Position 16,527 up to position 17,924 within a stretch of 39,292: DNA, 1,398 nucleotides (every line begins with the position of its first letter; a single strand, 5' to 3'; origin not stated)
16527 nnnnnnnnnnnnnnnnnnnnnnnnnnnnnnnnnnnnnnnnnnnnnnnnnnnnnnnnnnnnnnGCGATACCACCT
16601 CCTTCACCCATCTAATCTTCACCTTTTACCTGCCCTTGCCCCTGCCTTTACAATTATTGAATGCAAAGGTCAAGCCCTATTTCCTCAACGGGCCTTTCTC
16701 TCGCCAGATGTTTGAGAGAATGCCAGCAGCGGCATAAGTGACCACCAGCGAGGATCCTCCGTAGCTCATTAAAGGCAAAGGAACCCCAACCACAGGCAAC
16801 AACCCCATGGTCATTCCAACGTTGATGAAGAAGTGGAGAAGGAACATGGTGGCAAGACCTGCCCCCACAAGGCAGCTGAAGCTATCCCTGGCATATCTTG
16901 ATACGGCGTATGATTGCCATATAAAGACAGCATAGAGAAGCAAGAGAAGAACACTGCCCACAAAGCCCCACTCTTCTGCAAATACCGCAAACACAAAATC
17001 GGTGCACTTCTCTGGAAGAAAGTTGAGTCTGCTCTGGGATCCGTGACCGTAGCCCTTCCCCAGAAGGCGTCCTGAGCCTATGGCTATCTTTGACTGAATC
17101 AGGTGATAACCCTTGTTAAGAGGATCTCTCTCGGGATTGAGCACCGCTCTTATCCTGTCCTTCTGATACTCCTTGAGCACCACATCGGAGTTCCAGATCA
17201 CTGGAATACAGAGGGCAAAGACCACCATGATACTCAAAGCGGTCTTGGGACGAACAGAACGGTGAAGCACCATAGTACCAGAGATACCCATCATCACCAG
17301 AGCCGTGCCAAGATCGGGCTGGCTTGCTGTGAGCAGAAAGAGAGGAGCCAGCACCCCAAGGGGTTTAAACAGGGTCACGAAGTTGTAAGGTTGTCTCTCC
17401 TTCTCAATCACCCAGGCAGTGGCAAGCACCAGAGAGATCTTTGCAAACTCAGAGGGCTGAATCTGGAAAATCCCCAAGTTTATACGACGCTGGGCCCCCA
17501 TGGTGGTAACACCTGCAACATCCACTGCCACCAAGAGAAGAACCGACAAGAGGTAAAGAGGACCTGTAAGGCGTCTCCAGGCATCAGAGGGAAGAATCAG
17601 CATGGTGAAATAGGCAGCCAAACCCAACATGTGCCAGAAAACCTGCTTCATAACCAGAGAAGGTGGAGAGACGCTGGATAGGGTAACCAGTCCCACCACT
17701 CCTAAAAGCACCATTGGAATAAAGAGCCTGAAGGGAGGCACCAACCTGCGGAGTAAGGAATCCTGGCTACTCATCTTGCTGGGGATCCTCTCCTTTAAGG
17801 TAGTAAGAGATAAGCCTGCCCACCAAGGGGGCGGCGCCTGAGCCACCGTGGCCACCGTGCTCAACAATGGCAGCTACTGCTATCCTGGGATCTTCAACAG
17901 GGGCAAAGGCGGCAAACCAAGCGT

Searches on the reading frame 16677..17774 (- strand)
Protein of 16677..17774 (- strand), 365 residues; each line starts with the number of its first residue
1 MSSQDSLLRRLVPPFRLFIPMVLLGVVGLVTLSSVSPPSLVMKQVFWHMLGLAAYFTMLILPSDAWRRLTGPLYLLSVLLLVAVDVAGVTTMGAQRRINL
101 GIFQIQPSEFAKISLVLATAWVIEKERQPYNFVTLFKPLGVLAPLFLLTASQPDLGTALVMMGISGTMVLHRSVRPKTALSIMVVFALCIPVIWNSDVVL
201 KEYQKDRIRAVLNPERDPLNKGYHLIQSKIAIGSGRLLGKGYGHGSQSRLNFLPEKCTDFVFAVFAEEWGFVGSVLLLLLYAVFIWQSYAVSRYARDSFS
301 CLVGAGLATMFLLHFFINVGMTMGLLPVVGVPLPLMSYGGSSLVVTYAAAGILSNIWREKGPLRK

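Call 18: find_related_loci(query=window:16677-17774:-, collection=genome_contigs, flank=4000)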
Query window:16677-17774:- (365 aa) in genome_contigs; peptide patterns used: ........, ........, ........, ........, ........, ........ (x = any residue, [..] = any of these).
600 stretches matched a pattern (row limit reached: there are more); 573 encode a relative of the query (tblastn E <= 1e-3); the best 80 are kept; 80 distinct loci.
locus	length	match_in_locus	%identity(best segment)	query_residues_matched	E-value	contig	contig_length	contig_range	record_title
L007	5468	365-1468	42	1-360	4e-81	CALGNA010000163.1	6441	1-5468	MAG: uncultured Bdellovibrionales bacterium isolate H3_Bin_Bin_108_1_1 genome assembly, contig: c_000000166174, whole ge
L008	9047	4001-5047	39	18-360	1e-73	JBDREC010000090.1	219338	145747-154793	MAG: Pseudomonadota bacterium isolate MEGAHIT-group-1.295 k141_13858404, whole genome shotgun sequence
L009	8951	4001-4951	40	40-356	6e-73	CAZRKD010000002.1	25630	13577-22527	MAG TPA_asm: uncultured bacterium isolate binchicken_co21_456 genome assembly, contig: NODE_839_length_25630_cov_5.27354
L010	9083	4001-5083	42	9-360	1e-72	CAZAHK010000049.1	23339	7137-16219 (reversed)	MAG TPA_asm: uncultured Desulfobacula sp. isolate binchicken_co340_34 genome assembly, contig: NODE_1092_length_23339_co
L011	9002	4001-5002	43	24-356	2e-71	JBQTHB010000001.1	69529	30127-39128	MAG: Deltaproteobacteria bacterium isolate SAW255 c_000000347359, whole genome shotgun sequence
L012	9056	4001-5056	40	22-360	5e-71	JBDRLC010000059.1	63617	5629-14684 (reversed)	MAG: Candidatus Omnitrophota bacterium isolate MEGAHIT-group-1.759 k141_5006048, whole genome shotgun sequence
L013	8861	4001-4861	44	67-356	4e-71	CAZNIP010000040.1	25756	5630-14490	MAG TPA_asm: uncultured Desulfohalobiaceae bacterium isolate binchicken_co15_205 genome assembly, contig: NODE_858_lengt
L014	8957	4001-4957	39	43-363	3e-69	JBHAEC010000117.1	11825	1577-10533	MAG: Veillonellaceae bacterium isolate Meta-D_MAG_39 Meta-D__411767, whole genome shotgun sequence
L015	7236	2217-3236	39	28-365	6e-68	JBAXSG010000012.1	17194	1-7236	MAG: Candidatus Taylorbacteria bacterium isolate ELA603 MAG603_12, whole genome shotgun sequence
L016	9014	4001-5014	40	17-352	9e-68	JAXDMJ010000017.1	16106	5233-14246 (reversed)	MAG: Candidatus Parcubacteria bacterium isolate BP_639 scaffold_3527031, whole genome shotgun sequence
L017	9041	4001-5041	41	10-356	8e-68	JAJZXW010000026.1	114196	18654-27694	MAG: Nitrospirae bacterium isolate TL1-4.bin70 NODE_66_length_114196_cov_7.178997, whole genome shotgun sequence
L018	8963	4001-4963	41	43-365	3e-67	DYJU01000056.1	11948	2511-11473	MAG TPA_asm: Candidatus Methylomirabilis sp. isolate SulCav_AS07-7_2_29_45 SulCav_AS07_7_5246_length_11948_cov_24_754309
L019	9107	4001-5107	37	9-365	8e-67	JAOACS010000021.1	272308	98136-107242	MAG: Syntrophobacterales bacterium isolate SKW214 k141_1630908, whole genome shotgun sequence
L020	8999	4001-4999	41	28-358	2e-66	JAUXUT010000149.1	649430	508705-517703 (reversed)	MAG: bacterium isolate C15_concoct.bin.159_sub C15_k141_471755, whole genome shotgun sequence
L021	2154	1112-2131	40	28-365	6e-68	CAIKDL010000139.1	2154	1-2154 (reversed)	uncultured bacterium isolate AM-lipid-01-D7_bin-1316 genome assembly, contig: bin-1316:139/146, whole genome shotgun seq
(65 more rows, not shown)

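Call 27: find_homologous_proteins(query=window:16677-17774:-, max_evalue=1e-60)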
Query window:16677-17774:- (365 aa): 4817 proteins with E <= 1e-60 among 8000 candidates; the best 120 are listed.
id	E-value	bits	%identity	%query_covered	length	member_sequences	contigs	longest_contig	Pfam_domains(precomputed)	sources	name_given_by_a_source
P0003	8.2e-235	797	100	100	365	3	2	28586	PF01098.25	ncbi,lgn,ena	-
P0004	3.1e-204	696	86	99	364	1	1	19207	PF01098.25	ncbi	-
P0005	4.7e-202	689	84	99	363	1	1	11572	PF01098.25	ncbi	-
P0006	2.8e-192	657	85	94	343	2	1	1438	PF01098.25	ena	-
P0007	5.5e-186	636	76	99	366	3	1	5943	PF01098.25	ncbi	-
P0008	5.2e-91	324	48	95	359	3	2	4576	PF01098.25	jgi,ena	-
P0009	2.9e-89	318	48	95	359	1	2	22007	PF01098.25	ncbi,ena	-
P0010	3.9e-89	317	48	93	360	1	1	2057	PF01098.25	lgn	-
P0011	6.8e-88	313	45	95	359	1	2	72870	PF01098.25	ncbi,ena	-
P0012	2.0e-86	308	45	95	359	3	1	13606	PF01098.25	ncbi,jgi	-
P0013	6.1e-86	307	47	92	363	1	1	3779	PF01098.25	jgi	-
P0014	1.3e-84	302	46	95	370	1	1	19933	PF01098.25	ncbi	-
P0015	9.5e-84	300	46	95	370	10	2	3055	PF01098.25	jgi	-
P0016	5.3e-82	294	48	92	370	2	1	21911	PF01098.25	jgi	-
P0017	7.4e-82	293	47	95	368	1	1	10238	PF01098.25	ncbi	-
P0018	1.0e-81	293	46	92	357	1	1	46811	PF01098.25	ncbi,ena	-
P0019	1.4e-81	293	48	86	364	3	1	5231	PF01098.25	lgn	-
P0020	3.5e-81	291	47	95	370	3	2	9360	PF01098.25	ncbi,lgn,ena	-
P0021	1.2e-80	289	45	93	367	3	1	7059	PF01098.25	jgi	-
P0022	1.5e-80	289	46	95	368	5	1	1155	PF01098.25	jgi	jgi:rod shape determining protein RodA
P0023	1.9e-80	289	46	95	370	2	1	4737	PF01098.25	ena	-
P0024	2.1e-80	289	45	95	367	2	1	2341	PF01098.25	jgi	jgi:rod shape determining protein RodA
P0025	3.9e-80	288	46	92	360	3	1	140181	PF01098.25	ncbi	-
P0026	1.2e-79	286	43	95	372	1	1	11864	PF01098.25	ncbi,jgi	-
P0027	1.6e-79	286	43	96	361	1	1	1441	PF01098.25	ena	-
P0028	2.4e-79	285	45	95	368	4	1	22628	PF01098.25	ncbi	-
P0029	1.1e-78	283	45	92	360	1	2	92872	PF01098.25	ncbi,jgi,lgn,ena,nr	ncbi:MAG: rod shape-determining protein RodA [Deferribacteres bacterium]|nr:rod shape-determining pr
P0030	1.2e-78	283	45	93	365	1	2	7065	PF01098.25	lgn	-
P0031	1.9e-78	282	49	87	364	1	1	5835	PF01098.25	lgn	-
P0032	2.0e-78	282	44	95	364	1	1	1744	PF01098.25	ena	-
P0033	2.2e-78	282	48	87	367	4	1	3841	PF01098.25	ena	-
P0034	2.4e-78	282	45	95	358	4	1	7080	PF01098.25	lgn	-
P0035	2.9e-78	282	43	95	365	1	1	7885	PF01098.25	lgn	-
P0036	3.0e-78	282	45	90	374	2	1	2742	PF01098.25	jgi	-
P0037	8.5e-78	280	43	92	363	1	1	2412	PF01098.25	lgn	-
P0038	1.2e-77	280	44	93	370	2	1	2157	PF01098.25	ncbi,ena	-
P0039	1.2e-77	280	46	86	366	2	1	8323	PF01098.25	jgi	jgi:rod shape determining protein RodA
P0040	1.4e-77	279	43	95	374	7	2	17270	PF01098.25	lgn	-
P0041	1.6e-77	279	42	92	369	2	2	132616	PF01098.25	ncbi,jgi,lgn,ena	-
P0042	1.6e-77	279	45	93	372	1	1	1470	PF01098.25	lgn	-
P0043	2.0e-77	279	42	98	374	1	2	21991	PF01098.25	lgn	-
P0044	2.3e-77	279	43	95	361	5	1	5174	PF01098.25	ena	-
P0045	4.4e-77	278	44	92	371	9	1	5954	PF01098.25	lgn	-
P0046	5.1e-77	278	42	95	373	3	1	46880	PF01098.25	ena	-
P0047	5.3e-77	277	41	96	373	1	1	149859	PF01098.25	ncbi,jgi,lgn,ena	-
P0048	5.3e-77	277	47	87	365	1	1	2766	PF01098.25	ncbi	-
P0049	6.1e-77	277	44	95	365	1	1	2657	PF01098.25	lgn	-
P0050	7.0e-77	277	43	93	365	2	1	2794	PF01098.25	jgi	jgi:rod shape determining protein RodA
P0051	1.5e-76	276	45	95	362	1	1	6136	PF01098.25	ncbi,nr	ncbi:MAG: rod shape-determining protein RodA [Deltaproteobacteria bacterium]|nr:rod shape-determinin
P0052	1.5e-76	276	45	88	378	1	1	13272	PF01098.25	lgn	-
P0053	1.5e-76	276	42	95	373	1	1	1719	PF01098.25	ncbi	-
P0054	1.6e-76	276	46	95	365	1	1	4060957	PF01098.25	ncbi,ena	-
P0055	1.9e-76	276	44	92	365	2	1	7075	PF01098.25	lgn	-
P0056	1.9e-76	276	46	94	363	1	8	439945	PF01098.25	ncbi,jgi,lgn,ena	ncbi:MAG: rod shape-determining protein RodA [Thermosulfidibacteraceae bacterium]|jgi:rod shape dete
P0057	2.0e-76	276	43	96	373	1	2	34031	PF01098.25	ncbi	-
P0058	3.0e-76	275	46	95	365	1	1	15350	PF01098.25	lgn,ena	-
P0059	3.1e-76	275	46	95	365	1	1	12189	PF01098.25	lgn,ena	-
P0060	3.4e-76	275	43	95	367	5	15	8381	PF01098.25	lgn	-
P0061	3.6e-76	275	43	95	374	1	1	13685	PF01098.25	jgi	jgi:rod shape determining protein RodA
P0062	4.2e-76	275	42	95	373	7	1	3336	PF01098.25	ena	-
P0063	4.4e-76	274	43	94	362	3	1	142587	PF01098.25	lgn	-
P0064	4.6e-76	274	43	95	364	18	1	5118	PF01098.25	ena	-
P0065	4.7e-76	274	46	90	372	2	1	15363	PF01098.25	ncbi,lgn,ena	-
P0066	5.1e-76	274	42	95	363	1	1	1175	PF01098.25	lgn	-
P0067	5.4e-76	274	41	95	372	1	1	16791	PF01098.25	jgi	-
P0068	6.1e-76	274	41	95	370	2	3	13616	PF01098.25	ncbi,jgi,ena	jgi:rod shape determining protein RodA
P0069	6.1e-76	274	45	95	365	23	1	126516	PF01098.25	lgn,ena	-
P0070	6.5e-76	274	44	89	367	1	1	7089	PF01098.25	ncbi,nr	ncbi:MAG: rod shape-determining protein RodA [Deltaproteobacteria bacterium]|nr:rod shape-determinin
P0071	7.0e-76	274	47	86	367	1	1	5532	PF01098.25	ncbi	-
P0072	8.7e-76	273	44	86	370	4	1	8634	PF01098.25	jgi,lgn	-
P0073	9.8e-76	273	47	88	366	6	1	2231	PF01098.25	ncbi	-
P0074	1.0e-75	273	43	88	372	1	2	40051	PF01098.25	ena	-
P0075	1.1e-75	273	45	95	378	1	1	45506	PF01098.25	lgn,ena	-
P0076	1.2e-75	273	44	95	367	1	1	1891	PF01098.25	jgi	jgi:rod shape determining protein RodA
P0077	1.5e-75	273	43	93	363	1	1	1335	PF01098.25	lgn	-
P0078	1.5e-75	273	41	95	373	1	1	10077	PF01098.25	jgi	-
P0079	1.6e-75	273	44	94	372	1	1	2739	PF01098.25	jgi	jgi:rod shape determining protein RodA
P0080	1.6e-75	273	43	88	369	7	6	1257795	PF01098.25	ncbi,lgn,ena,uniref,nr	ncbi:rod shape-determining protein RodA [Pectinatus frisingensis]|uniref:rod shape-determining prote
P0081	1.9e-75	272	45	86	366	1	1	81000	PF01098.25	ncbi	-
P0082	2.0e-75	272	45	93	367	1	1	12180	PF01098.25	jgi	-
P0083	2.1e-75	272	44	95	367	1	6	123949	PF01098.25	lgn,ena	-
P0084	2.6e-75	272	44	96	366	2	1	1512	PF01098.25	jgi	jgi:rod shape determining protein RodA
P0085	2.9e-75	272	43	95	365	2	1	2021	PF01098.25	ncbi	-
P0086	3.1e-75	272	43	93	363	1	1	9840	PF01098.25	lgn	-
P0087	3.1e-75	272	43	95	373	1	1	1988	PF01098.25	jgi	jgi:rod shape determining protein RodA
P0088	3.6e-75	271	41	95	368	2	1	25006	PF01098.25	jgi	-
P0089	3.6e-75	271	46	87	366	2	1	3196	PF01098.25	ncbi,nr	ncbi:rod shape-determining protein RodA [bacterium]|nr:MAG: rod shape-determining protein RodA [bact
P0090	4.7e-75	271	44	90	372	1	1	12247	PF01098.25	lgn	-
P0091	4.7e-75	271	45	95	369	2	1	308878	PF01098.25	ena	-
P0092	4.8e-75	271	42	96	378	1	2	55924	PF01098.25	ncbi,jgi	jgi:rod shape determining protein RodA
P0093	4.8e-75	271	46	90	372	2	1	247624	PF01098.25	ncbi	-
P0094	5.0e-75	271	47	86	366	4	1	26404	PF01098.25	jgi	-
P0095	5.4e-75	271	44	95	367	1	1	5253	PF01098.25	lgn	-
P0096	6.1e-75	271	49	78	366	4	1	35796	PF01098.25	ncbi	ncbi:rod shape-determining protein RodA [Deferrisoma palaeochoriense]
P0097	6.8e-75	271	48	78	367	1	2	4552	PF01098.25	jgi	jgi:rod shape determining protein RodA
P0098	6.9e-75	271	44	87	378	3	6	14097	PF01098.25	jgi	jgi:rod shape determining protein RodA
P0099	7.1e-75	270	49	79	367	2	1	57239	PF01098.25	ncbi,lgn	-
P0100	7.9e-75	270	47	86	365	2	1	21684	PF01098.25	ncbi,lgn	-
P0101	1.0e-74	270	43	95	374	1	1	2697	PF01098.25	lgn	-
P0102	1.0e-74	270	41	99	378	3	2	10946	PF01098.25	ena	-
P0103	1.2e-74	270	41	92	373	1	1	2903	PF01098.25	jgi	jgi:rod shape determining protein RodA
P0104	1.2e-74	270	47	76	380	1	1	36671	PF01098.25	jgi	jgi:rod shape determining protein RodA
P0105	1.2e-74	270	42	96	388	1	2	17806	PF01098.25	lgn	-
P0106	1.2e-74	270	46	84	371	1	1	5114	PF01098.25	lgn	-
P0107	1.2e-74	270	43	92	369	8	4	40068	PF01098.25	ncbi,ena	-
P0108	1.4e-74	270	41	92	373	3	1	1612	PF01098.25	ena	-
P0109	1.6e-74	269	47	86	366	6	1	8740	PF01098.25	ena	-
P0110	1.6e-74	269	43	95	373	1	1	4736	PF01098.25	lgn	-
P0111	1.7e-74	269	40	97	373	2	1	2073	PF01098.25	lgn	-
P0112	1.9e-74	269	45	87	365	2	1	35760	PF01098.25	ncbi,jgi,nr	ncbi:MAG: rod shape-determining protein RodA [Desulfobacteraceae bacterium 4572_35.2]|nr:MAG: rod sh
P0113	1.9e-74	269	41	95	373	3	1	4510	PF01098.25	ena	-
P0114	2.1e-74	269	41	95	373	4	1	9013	PF01098.25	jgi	jgi:rod shape determining protein RodA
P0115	2.3e-74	269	43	93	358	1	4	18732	PF01098.25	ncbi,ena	-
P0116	2.4e-74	269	43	93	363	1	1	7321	PF01098.25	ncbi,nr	ncbi:MAG: rod shape-determining protein RodA [Deltaproteobacteria bacterium]|nr:rod shape-determinin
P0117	2.7e-74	269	44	95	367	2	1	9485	PF01098.25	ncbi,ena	-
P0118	2.9e-74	268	44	88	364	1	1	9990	PF01098.25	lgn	-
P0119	3.4e-74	268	45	86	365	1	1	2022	PF01098.25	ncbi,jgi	-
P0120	3.7e-74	268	41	92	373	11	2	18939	PF01098.25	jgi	jgi:rod shape determining protein RodA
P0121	3.8e-74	268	44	92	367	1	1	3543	PF01098.25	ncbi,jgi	-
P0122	4.2e-74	268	45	92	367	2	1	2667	PF01098.25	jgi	-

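Call 28: find_encoding_contigs(protein=P0007, flank=6000, max_places=2)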
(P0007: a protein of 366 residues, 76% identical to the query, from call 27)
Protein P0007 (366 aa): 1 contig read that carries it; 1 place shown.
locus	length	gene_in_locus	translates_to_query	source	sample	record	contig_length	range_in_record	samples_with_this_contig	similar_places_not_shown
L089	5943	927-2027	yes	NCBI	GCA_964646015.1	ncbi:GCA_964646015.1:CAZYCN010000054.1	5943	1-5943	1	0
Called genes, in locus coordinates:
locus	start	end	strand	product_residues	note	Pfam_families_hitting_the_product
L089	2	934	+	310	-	?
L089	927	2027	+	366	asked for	PF01098:FTSW_RODA_SPOVE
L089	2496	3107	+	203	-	PF02545:Maf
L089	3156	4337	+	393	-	PF13183:Fer4_8, PF13484:Fer4_16 (weak), PF13534:Fer4_17 (weak), PF02754:CCG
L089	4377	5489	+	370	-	PF01168:Ala_racemase_N, PF00842:Ala_racemase_C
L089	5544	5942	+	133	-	?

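Call 29: find_encoding_contigs(protein=P0005, flank=6000, max_places=2)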
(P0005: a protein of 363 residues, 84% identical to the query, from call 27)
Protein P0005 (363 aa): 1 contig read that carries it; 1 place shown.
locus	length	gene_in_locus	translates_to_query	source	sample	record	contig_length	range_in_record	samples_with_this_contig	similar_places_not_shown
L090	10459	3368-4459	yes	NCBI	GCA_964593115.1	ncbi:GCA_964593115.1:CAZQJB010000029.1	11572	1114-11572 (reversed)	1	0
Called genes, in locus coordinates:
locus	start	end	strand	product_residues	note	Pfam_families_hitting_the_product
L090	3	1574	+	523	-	?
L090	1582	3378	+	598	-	PF03717:PBP_dimer, PF00905:Transpeptidase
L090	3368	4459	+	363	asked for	PF01098:FTSW_RODA_SPOVE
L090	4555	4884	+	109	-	-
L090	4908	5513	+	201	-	PF02545:Maf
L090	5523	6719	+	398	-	PF13183:Fer4_8, PF12838:Fer4_7 (weak), PF13484:Fer4_16 (weak), PF13534:Fer4_17, PF02754:CCG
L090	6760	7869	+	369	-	PF01168:Ala_racemase_N, PF00842:Ala_racemase_C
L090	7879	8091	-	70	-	-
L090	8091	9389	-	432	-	PF00209:SNF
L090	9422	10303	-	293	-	PF01513:NAD_kinase, PF20143:NAD_kinase_C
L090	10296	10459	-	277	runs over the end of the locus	PF19293:CdaA_N, PF02457:DAC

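Call 30: find_encoding_contigs(protein=P0009, flank=6000, max_places=2)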
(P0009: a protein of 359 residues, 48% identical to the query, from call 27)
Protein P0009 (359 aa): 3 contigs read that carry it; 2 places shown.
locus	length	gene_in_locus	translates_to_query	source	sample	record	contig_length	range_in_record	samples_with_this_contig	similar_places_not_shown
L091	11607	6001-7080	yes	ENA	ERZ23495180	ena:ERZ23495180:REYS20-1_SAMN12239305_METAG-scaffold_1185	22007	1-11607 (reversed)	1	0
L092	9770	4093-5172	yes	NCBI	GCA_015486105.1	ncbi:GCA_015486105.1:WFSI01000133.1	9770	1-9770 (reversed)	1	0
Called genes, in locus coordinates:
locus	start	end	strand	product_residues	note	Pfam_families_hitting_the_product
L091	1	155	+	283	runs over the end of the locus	PF02621:VitK2_biosynth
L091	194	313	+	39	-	-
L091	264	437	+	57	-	-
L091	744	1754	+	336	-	PF00072:Response_reg, PF13487:HD_5, PF01966:HD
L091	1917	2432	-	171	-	PF03773:ArsP_1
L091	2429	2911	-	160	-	-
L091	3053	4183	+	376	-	PF02606:LpxK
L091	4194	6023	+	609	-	PF03717:PBP_dimer, PF00905:Transpeptidase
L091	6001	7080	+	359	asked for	PF01098:FTSW_RODA_SPOVE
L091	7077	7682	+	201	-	PF02545:Maf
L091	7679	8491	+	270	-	PF00994:MoCF_biosynth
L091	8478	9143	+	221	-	PF00300:His_Phos_1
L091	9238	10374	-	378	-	PF02771:Acyl-CoA_dh_N, PF02770:Acyl-CoA_dh_M, PF00441:Acyl-CoA_dh_1, PF08028:Acyl-CoA_dh_2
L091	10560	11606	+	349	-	?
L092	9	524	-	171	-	PF03773:ArsP_1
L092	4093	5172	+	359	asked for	PF01098:FTSW_RODA_SPOVE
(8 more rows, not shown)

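Call 31: find_encoding_contigs(protein=P0011, flank=6000, max_places=2)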
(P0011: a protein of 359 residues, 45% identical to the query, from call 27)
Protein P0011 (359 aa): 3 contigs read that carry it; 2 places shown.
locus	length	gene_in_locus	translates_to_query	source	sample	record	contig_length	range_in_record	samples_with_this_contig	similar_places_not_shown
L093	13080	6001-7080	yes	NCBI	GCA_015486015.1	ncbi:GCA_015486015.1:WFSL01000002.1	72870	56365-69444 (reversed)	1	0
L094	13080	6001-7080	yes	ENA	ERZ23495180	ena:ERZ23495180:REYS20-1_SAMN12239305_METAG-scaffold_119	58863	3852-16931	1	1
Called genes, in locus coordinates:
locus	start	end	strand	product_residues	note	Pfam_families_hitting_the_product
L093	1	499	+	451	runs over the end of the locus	PF07287:AtuA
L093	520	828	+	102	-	PF14330:DUF4387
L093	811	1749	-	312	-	PF07670:Gate (faint)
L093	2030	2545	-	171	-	PF03773:ArsP_1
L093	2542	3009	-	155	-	PF03773:ArsP_1 (weak)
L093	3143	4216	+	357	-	PF02606:LpxK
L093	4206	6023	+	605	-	PF03717:PBP_dimer, PF00905:Transpeptidase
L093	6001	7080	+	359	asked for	PF01098:FTSW_RODA_SPOVE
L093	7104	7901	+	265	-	PF00994:MoCF_biosynth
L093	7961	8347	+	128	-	PF05597:Phasin (weak)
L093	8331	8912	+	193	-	PF00475:IGPD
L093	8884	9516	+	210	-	PF00117:GATase, PF01174:SNO (faint)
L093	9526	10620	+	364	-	PF04055:Radical_SAM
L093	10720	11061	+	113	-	PF13441:Gly-zipper_YMGG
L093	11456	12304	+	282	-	PF01937:ARMT1-like_dom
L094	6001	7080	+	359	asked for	PF01098:FTSW_RODA_SPOVE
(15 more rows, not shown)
